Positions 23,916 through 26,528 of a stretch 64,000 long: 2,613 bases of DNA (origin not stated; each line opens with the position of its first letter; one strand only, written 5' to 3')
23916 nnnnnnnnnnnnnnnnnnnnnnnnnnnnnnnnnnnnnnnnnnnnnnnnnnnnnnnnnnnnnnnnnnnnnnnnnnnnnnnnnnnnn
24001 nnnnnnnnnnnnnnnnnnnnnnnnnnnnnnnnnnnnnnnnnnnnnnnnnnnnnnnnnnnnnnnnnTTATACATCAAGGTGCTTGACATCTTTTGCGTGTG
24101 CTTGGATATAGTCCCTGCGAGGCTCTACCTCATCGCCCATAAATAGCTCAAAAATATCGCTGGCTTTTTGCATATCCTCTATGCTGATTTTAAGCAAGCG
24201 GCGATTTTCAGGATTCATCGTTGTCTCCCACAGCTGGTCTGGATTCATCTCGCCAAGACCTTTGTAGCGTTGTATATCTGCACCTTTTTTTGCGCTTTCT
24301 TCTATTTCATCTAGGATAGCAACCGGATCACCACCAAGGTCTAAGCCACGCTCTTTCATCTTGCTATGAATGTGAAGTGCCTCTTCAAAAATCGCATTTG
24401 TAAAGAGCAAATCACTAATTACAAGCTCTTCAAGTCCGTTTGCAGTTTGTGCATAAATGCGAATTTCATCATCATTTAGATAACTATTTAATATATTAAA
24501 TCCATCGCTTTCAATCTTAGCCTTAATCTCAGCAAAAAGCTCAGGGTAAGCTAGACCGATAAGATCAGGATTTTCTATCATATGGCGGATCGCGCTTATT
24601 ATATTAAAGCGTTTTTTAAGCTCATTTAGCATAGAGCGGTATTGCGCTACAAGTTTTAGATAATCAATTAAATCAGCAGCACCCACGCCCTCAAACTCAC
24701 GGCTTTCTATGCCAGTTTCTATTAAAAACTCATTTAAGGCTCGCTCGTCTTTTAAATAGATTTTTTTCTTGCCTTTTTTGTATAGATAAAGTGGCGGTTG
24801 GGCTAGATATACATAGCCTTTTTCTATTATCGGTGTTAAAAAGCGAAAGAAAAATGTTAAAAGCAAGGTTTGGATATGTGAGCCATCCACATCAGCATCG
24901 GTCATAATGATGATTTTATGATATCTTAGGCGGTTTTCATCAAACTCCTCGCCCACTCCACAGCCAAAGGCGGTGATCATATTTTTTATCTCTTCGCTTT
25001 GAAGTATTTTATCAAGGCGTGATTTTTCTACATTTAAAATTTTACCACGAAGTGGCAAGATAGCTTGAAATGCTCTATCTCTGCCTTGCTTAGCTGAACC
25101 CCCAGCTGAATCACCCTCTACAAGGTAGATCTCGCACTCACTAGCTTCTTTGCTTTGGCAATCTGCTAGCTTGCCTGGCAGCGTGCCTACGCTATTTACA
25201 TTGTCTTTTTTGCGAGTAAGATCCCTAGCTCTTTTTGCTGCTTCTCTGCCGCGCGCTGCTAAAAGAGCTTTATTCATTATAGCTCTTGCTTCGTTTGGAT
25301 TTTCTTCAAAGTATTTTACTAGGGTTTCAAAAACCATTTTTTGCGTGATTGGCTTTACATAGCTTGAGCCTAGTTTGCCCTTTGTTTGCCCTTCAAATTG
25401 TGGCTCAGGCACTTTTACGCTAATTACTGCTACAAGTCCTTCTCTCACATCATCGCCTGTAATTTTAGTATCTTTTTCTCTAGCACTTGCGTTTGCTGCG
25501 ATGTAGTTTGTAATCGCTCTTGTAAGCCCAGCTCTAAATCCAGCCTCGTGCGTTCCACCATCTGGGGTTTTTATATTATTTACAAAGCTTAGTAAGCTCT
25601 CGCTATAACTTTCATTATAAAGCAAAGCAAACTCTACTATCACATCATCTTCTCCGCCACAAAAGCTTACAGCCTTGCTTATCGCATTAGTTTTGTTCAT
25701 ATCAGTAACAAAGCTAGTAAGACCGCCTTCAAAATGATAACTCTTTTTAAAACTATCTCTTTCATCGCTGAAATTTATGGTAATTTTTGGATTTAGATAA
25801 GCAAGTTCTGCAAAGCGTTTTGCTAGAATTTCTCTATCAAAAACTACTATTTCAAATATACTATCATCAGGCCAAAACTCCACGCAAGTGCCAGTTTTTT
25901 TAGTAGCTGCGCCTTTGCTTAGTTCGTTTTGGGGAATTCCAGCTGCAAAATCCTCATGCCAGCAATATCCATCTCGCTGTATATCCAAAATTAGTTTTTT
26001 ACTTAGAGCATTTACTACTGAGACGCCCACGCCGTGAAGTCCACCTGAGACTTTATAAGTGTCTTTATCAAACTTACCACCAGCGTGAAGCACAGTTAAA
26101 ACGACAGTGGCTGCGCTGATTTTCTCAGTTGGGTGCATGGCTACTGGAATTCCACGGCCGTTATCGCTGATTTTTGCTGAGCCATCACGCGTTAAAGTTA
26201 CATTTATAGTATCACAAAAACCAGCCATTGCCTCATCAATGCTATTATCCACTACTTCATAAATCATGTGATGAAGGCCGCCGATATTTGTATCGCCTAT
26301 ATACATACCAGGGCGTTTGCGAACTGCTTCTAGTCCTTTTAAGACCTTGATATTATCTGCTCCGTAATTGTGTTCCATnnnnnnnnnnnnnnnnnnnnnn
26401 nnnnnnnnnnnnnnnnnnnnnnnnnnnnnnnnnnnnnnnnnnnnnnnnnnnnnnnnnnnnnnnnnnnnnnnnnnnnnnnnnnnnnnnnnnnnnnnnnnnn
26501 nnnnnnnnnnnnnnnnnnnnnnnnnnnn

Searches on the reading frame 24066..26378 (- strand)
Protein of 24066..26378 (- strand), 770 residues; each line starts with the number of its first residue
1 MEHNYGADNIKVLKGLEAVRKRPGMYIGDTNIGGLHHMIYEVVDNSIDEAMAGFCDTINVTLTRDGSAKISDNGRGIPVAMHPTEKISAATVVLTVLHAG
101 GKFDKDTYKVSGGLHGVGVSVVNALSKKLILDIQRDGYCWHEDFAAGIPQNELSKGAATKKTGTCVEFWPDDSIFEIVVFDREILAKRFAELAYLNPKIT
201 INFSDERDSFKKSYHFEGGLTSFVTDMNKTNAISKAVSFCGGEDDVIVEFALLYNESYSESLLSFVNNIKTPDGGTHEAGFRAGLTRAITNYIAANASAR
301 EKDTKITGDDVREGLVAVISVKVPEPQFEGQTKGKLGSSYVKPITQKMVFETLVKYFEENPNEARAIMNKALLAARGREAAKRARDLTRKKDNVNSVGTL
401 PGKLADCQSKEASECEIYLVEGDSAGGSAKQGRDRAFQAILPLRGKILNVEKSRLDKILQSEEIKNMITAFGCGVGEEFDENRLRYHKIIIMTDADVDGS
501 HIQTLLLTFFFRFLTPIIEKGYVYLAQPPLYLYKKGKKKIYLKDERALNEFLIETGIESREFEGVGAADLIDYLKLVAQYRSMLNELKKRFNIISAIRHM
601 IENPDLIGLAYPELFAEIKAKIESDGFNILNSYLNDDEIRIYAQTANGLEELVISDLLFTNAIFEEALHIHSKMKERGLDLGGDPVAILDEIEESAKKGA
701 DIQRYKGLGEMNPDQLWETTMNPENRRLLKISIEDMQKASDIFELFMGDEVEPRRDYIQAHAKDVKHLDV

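Call 13: list_cluster_members(proteins=[window:24066-26378:-, window:26387-27454:-, window:21712-22395:-, window:21023-21703:-, window:23665-24045:-, window:18798-20021:-, P0003, P0004, P0005])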
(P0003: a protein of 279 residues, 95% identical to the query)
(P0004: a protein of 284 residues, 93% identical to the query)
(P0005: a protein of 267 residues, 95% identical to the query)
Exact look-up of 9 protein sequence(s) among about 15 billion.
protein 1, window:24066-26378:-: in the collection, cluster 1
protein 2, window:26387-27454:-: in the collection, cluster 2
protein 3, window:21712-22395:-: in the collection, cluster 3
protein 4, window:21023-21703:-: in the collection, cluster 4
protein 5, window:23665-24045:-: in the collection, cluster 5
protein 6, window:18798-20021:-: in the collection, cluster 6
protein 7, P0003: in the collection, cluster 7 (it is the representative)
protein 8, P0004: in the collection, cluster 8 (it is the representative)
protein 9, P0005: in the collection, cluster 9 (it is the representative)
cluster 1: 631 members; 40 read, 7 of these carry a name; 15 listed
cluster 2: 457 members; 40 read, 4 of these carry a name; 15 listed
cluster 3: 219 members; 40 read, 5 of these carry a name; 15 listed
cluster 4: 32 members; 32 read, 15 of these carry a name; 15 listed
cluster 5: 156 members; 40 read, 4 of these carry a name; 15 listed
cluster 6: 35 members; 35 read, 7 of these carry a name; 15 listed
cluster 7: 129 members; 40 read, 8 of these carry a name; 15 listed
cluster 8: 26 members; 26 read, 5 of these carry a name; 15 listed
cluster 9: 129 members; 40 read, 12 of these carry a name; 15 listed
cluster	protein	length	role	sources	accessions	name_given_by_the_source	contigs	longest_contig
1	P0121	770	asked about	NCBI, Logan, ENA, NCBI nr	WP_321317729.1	DNA topoisomerase (ATP-hydrolyzing) subunit B [uncultured Campylobacter sp.]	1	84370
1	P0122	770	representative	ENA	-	-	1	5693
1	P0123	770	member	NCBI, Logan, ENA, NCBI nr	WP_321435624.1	DNA topoisomerase (ATP-hydrolyzing) subunit B [uncultured Campylobacter sp.]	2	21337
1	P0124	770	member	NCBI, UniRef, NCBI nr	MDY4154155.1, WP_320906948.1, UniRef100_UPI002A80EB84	DNA topoisomerase (ATP-hydrolyzing) subunit B [Campylobacter sp.] | DNA topoisomerase (ATP-hydrolyzing) subunit B n=1 Tax=Campylobacter sp. TaxID=205 ...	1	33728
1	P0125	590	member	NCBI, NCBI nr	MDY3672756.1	MAG: toprim domain-containing protein, partial [Campylobacter sp.] | toprim domain-containing protein [Campylobacter sp.]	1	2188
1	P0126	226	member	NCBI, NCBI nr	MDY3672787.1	MAG: ATP-binding protein, partial [Campylobacter sp.] | ATP-binding protein [Campylobacter sp.]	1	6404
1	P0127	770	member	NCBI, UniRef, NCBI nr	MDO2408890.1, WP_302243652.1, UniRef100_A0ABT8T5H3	DNA topoisomerase (ATP-hydrolyzing) subunit B [Campylobacter magnus] | DNA gyrase subunit B n=1 Tax=Campylobacter magnus TaxID=3026462 RepID=A0ABT8T5H3_9BACT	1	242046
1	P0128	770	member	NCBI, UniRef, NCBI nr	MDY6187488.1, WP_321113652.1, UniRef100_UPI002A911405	MAG: DNA topoisomerase (ATP-hydrolyzing) subunit B [Campylobacter sp.] | DNA topoisomerase (ATP-hydrolyzing) subunit B n=1 Tax=Campylobacter sp. TaxID=205 ... | DNA topoisomerase (ATP-hydrolyzing) subunit B [Campylobacter sp.]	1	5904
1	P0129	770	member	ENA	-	-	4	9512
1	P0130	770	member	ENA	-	-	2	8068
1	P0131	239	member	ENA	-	-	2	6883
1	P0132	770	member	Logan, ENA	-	-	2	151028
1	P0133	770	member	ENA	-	-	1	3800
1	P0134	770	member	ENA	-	-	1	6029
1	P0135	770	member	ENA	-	-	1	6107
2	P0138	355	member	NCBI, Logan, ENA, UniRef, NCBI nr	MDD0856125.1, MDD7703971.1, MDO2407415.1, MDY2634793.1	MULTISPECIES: DNA polymerase III subunit beta [Campylobacter] | DNA polymerase III subunit beta n=1 Tax=Campylobacter TaxID=194 RepID=UPI002360EE52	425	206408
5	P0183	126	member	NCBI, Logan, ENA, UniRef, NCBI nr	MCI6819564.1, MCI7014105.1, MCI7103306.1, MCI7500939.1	MAG: DUF4878 domain-containing protein [Campylobacter sp.] | DUF4878 domain-containing protein n=1 Tax=Campylobacter sp. TaxID=205 RepID=UPI0029708139 | DUF4878 domain-containing protein [Campylobacter sp.]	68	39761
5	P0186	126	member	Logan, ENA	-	-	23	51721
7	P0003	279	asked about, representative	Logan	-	-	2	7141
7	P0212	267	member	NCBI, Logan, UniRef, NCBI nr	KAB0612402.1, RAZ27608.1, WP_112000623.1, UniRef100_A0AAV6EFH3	ATP-grasp domain-containing protein [Campylobacter hyointestinalis] | ATP-grasp domain-containing protein n=1 Tax=Campylobacter hyointestinalis subsp. lawsonii ...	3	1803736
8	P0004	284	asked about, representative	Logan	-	-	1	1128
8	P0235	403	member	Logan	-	-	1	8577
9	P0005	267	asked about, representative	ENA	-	-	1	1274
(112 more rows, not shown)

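Call 16: find_encoding_contigs(protein=P0138, flank=10000, max_places=10)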
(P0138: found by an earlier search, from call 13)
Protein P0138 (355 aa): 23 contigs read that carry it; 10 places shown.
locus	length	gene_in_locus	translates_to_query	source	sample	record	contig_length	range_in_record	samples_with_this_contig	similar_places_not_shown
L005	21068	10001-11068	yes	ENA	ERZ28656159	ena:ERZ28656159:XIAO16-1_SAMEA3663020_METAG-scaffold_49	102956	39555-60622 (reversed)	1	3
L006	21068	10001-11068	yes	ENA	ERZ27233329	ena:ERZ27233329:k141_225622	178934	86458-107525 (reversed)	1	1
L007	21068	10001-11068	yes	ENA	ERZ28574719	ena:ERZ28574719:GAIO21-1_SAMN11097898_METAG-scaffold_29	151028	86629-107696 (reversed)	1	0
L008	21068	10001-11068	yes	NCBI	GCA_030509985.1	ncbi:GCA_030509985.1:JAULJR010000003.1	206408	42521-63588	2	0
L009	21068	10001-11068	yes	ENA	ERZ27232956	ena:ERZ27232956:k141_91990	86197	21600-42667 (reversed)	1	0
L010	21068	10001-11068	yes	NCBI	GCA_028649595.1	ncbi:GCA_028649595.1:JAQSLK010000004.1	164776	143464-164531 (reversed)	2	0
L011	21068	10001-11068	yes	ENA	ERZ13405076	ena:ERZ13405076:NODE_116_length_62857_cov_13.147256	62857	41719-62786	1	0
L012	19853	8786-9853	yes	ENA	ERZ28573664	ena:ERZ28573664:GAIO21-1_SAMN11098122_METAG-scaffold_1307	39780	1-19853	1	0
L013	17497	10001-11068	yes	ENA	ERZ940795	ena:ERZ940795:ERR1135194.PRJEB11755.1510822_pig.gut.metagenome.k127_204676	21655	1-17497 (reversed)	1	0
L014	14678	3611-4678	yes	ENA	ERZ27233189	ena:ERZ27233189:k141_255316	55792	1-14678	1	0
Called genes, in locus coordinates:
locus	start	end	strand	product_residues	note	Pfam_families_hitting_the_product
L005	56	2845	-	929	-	PF00580:UvrD-helicase, PF13245:AAA_19 (weak), PF13361:UvrD_C (weak), PF13538:UvrD_C_2 (faint)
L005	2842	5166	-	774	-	PF12705:PDDEXK_1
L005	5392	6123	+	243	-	-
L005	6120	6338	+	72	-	-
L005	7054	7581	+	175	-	PF07963:N_methyl (weak)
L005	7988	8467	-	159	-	PF02075:RuvC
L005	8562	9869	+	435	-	PF01695:IstB_IS21, PF00308:Bac_DnaA, PF01637:ATPase_2, PF00004:AAA, PF13173:AAA_14 (weak), PF08299:Bac_DnaA_C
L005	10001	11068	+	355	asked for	PF00712:DNA_pol3_beta, PF02767:DNA_pol3_beta_2, PF02768:DNA_pol3_beta_3 (weak)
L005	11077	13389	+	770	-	PF02518:HATPase_c, PF00204:DNA_gyraseB, PF01751:Toprim, PF00986:DNA_gyraseB_C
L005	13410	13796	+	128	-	PF12870:DUF4878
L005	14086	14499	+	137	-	PF14489:QueF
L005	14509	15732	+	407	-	PF12917:YfbR-like, PF13023:HD_3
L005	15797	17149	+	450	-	PF01554:MatE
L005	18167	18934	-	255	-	PF00132:Hexapep (faint)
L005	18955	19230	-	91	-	PF01381:HTH_3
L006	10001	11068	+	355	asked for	PF00712:DNA_pol3_beta, PF02767:DNA_pol3_beta_2, PF02768:DNA_pol3_beta_3 (weak)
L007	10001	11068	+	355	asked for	PF00712:DNA_pol3_beta, PF02767:DNA_pol3_beta_2, PF02768:DNA_pol3_beta_3 (weak)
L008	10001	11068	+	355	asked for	PF00712:DNA_pol3_beta, PF02767:DNA_pol3_beta_2, PF02768:DNA_pol3_beta_3 (weak)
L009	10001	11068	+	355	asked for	PF00712:DNA_pol3_beta, PF02767:DNA_pol3_beta_2, PF02768:DNA_pol3_beta_3 (weak)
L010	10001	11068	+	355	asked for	PF00712:DNA_pol3_beta, PF02767:DNA_pol3_beta_2, PF02768:DNA_pol3_beta_3 (weak)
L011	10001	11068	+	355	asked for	PF00712:DNA_pol3_beta, PF02767:DNA_pol3_beta_2, PF02768:DNA_pol3_beta_3 (weak)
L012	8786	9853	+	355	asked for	PF00712:DNA_pol3_beta, PF02767:DNA_pol3_beta_2, PF02768:DNA_pol3_beta_3 (weak)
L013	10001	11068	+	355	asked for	PF00712:DNA_pol3_beta, PF02767:DNA_pol3_beta_2, PF02768:DNA_pol3_beta_3 (weak)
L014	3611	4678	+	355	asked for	PF00712:DNA_pol3_beta, PF02767:DNA_pol3_beta_2, PF02768:DNA_pol3_beta_3 (weak)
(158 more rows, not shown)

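Call 17: find_encoding_contigs(protein=P0235, flank=6000, max_places=6)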
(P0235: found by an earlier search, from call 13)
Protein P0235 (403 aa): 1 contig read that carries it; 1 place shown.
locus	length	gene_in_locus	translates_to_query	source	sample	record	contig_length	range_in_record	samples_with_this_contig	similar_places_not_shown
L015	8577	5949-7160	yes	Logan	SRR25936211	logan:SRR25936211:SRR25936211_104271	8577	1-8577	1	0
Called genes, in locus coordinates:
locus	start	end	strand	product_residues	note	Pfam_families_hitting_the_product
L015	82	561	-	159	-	PF02075:RuvC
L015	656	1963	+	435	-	PF01695:IstB_IS21, PF00308:Bac_DnaA, PF01637:ATPase_2, PF00004:AAA, PF13173:AAA_14 (weak), PF08299:Bac_DnaA_C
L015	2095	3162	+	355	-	PF00712:DNA_pol3_beta, PF02767:DNA_pol3_beta_2, PF02768:DNA_pol3_beta_3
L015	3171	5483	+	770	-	PF02518:HATPase_c, PF00204:DNA_gyraseB, PF01751:Toprim, PF00986:DNA_gyraseB_C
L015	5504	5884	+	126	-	PF12870:DUF4878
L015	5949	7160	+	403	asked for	PF02655:ATP-grasp_3 (weak), PF13535:ATP-grasp_4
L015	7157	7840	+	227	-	PF13489:Methyltransf_23, PF05175:MTS, PF02353:CMAS (weak), PF13847:Methyltransf_31, PF08241:Methyltransf_11, PF08242:Methyltransf_12, PF13649:Methyltransf_25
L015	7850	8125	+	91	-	PF13649:Methyltransf_25 (weak)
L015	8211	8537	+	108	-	-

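Call 19: find_encoding_contigs(protein=P0183, flank=5000, max_places=10)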
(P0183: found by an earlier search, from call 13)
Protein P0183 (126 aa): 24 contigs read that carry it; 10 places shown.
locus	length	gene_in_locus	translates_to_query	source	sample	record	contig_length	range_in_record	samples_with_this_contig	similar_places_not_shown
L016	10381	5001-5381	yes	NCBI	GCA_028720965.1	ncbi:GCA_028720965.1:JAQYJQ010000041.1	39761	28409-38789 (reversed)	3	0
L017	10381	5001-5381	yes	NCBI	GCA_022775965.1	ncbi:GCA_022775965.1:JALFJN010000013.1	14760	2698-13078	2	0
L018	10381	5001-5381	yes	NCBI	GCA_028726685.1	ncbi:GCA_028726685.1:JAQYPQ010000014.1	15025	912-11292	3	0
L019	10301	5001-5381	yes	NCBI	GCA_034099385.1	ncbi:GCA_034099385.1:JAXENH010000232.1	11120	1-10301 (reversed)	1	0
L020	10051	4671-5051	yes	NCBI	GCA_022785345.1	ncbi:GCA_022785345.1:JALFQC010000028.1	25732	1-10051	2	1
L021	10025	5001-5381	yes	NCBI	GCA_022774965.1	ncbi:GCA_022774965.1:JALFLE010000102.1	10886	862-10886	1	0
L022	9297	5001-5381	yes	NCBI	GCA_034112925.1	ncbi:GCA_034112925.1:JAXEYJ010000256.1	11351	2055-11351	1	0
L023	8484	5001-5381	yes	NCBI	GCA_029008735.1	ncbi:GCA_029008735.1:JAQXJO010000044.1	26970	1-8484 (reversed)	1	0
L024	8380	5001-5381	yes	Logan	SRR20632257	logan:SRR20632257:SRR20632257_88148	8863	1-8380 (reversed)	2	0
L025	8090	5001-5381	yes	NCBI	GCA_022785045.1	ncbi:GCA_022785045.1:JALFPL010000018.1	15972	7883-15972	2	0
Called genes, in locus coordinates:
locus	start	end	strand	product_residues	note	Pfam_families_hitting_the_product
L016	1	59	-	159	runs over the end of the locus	PF02075:RuvC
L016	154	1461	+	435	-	PF01695:IstB_IS21, PF00308:Bac_DnaA, PF01637:ATPase_2, PF00004:AAA, PF13173:AAA_14 (weak), PF08299:Bac_DnaA_C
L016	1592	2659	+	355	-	PF00712:DNA_pol3_beta, PF02767:DNA_pol3_beta_2, PF02768:DNA_pol3_beta_3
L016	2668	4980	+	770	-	PF02518:HATPase_c, PF00204:DNA_gyraseB, PF01751:Toprim, PF00986:DNA_gyraseB_C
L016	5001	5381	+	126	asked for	PF12870:DUF4878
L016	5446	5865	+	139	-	-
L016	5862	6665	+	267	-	PF02655:ATP-grasp_3 (weak), PF13535:ATP-grasp_4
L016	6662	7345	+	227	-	PF13489:Methyltransf_23, PF05175:MTS, PF02353:CMAS, PF13847:Methyltransf_31, PF08241:Methyltransf_11, PF08242:Methyltransf_12, PF13649:Methyltransf_25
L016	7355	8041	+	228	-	PF01728:FtsJ (weak), PF13489:Methyltransf_23, PF13649:Methyltransf_25, PF13847:Methyltransf_31 (weak), PF08241:Methyltransf_11, PF08242:Methyltransf_12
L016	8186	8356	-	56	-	-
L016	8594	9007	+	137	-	PF14489:QueF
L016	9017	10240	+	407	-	PF12917:YfbR-like, PF13023:HD_3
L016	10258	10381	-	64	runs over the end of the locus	-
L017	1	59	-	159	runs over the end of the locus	PF02075:RuvC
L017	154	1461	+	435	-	PF01695:IstB_IS21, PF00308:Bac_DnaA, PF01637:ATPase_2, PF00004:AAA, PF13173:AAA_14 (weak), PF08299:Bac_DnaA_C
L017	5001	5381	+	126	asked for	PF12870:DUF4878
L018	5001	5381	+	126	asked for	PF12870:DUF4878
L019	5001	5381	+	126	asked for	PF12870:DUF4878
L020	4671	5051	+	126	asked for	PF12870:DUF4878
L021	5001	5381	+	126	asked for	PF12870:DUF4878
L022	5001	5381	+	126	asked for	PF12870:DUF4878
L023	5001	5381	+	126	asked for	PF12870:DUF4878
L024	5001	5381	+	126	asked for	PF12870:DUF4878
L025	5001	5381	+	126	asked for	PF12870:DUF4878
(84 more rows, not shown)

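Call 20: find_encoding_contigs(protein=P0186, flank=5000, max_places=10)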
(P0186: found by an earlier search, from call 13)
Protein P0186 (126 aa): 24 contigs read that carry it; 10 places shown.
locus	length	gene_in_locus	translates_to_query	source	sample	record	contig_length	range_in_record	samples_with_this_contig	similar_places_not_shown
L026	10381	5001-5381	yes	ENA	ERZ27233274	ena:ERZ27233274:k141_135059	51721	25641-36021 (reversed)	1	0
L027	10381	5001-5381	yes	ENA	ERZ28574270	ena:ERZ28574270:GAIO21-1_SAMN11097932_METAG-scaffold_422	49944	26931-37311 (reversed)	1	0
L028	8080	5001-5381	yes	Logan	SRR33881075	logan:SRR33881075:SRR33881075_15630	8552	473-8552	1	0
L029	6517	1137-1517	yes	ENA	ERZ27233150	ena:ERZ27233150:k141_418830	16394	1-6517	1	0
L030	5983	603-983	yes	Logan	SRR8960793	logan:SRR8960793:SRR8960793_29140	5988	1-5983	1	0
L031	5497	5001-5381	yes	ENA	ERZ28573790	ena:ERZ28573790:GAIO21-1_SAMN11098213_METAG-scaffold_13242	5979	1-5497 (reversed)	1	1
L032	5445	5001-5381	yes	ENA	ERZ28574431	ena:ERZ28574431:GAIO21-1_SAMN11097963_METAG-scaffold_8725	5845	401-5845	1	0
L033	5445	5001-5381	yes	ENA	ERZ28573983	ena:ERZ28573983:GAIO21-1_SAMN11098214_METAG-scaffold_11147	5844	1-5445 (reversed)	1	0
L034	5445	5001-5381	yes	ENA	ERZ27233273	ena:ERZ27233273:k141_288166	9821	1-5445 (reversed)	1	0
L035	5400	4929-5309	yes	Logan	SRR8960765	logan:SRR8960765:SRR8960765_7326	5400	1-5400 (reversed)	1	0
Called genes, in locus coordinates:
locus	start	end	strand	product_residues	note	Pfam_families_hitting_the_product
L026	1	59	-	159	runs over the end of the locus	PF02075:RuvC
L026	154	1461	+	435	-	PF01695:IstB_IS21, PF00308:Bac_DnaA, PF01637:ATPase_2, PF00004:AAA, PF13173:AAA_14 (weak), PF08299:Bac_DnaA_C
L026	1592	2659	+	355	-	PF00712:DNA_pol3_beta, PF02767:DNA_pol3_beta_2, PF02768:DNA_pol3_beta_3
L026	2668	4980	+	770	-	PF02518:HATPase_c, PF00204:DNA_gyraseB, PF01751:Toprim, PF00986:DNA_gyraseB_C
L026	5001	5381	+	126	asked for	PF12870:DUF4878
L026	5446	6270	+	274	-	PF01051:Rep3_N, PF21205:Rep3_C (weak)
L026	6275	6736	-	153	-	-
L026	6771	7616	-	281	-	PF13651:EcoRI_methylase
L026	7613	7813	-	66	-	-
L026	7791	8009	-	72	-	-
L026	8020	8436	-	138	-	PF00436:SSB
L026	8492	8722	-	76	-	-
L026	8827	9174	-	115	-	-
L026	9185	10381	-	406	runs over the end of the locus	-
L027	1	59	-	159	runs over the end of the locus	PF02075:RuvC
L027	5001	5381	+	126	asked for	PF12870:DUF4878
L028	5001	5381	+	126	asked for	PF12870:DUF4878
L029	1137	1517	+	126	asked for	PF12870:DUF4878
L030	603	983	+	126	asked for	PF12870:DUF4878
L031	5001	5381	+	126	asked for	PF12870:DUF4878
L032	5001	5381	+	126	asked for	PF12870:DUF4878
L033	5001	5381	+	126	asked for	PF12870:DUF4878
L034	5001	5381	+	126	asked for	PF12870:DUF4878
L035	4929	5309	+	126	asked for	PF12870:DUF4878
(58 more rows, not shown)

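Call 60: find_homologous_proteins(query=window:24066-26378:-, max_evalue=1e-100)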
Query window:24066-26378:- (770 aa): 8000 proteins with E <= 1e-100 among 8000 candidates; the best 120 are listed.
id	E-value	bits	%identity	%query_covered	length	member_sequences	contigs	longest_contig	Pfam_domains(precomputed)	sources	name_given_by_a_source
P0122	0.0e+0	1718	99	100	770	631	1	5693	PF00986.27,PF02518.32,PF01751.29,PF00204.32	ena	-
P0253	0.0e+0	1497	86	100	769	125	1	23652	PF00986.27,PF02518.32,PF01751.29,PF00204.32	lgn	-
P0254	0.0e+0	1495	86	100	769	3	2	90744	PF00986.27,PF02518.32,PF01751.29,PF00204.32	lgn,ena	-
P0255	0.0e+0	1486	84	100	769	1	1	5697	PF00986.27,PF02518.32,PF01751.29,PF00204.32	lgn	-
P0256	0.0e+0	1485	84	100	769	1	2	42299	PF00986.27,PF02518.32,PF01751.29,PF00204.32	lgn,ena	-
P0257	0.0e+0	1482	84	100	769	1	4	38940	PF00986.27,PF02518.32,PF01751.29,PF00204.32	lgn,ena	-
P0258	0.0e+0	1482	84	100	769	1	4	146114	PF00986.27,PF02518.32,PF01751.29,PF00204.32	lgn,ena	-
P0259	0.0e+0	1482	84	100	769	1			PF00986.27,PF02518.32,PF01751.29,PF00204.32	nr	nr:DNA topoisomerase (ATP-hydrolyzing) subunit B [Campylobacter sp.]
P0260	0.0e+0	1482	84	100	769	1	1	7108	PF00986.27,PF02518.32,PF01751.29,PF00204.32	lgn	-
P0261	0.0e+0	1477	84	100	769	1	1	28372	PF00986.27,PF02518.32,PF01751.29,PF00204.32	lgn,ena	-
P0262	0.0e+0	1475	83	100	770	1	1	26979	PF00986.27,PF02518.32,PF01751.29,PF00204.32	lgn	-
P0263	0.0e+0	1465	84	100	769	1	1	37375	PF00986.27,PF02518.32,PF01751.29,PF00204.32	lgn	-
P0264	0.0e+0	1441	82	100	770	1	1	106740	PF00986.27,PF21249.3,PF02518.32,PF01751.29,PF00204.32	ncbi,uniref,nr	ncbi:DNA topoisomerase (ATP-hydrolyzing) subunit B [uncultured Campylobacter sp.]|uniref:DNA topoiso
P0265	0.0e+0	1441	82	100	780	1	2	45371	PF00986.27,PF21249.3,PF02518.32,PF01751.29,PF00204.32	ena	-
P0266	0.0e+0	1441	82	100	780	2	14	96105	PF00986.27,PF21249.3,PF02518.32,PF01751.29,PF00204.32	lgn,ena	-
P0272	0.0e+0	1439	83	100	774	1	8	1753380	PF00986.27,PF21249.3,PF02518.32,PF01751.29,PF00204.32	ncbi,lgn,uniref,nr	ncbi:DNA gyrase subunit B [Campylobacter hyointestinalis]|uniref:DNA topoisomerase (ATP-hydrolyzing)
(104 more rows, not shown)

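Call 61: find_encoding_contigs(protein=P0272, flank=3000, max_places=1)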
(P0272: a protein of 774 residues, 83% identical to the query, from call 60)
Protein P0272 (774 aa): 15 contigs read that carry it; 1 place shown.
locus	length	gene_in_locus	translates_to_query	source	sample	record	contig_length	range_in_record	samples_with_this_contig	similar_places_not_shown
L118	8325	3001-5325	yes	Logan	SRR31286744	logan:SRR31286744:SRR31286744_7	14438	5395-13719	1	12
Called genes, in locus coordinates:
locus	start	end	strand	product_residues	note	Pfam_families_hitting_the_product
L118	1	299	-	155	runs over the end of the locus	PF02075:RuvC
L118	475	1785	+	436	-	PF11638:DnaA_N (weak), PF01695:IstB_IS21, PF00308:Bac_DnaA, PF00004:AAA (weak), PF01637:ATPase_2 (faint), PF13173:AAA_14 (faint), PF08299:Bac_DnaA_C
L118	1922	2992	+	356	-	PF00712:DNA_pol3_beta, PF02767:DNA_pol3_beta_2, PF02768:DNA_pol3_beta_3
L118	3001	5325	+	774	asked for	PF02518:HATPase_c, PF00204:DNA_gyraseB, PF01751:Toprim, PF21249:GyrB_hook (weak), PF00986:DNA_gyraseB_C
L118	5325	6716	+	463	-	PF00563:EAL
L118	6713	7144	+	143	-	PF14489:QueF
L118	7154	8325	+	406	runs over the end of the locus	PF12917:YfbR-like, PF13023:HD_3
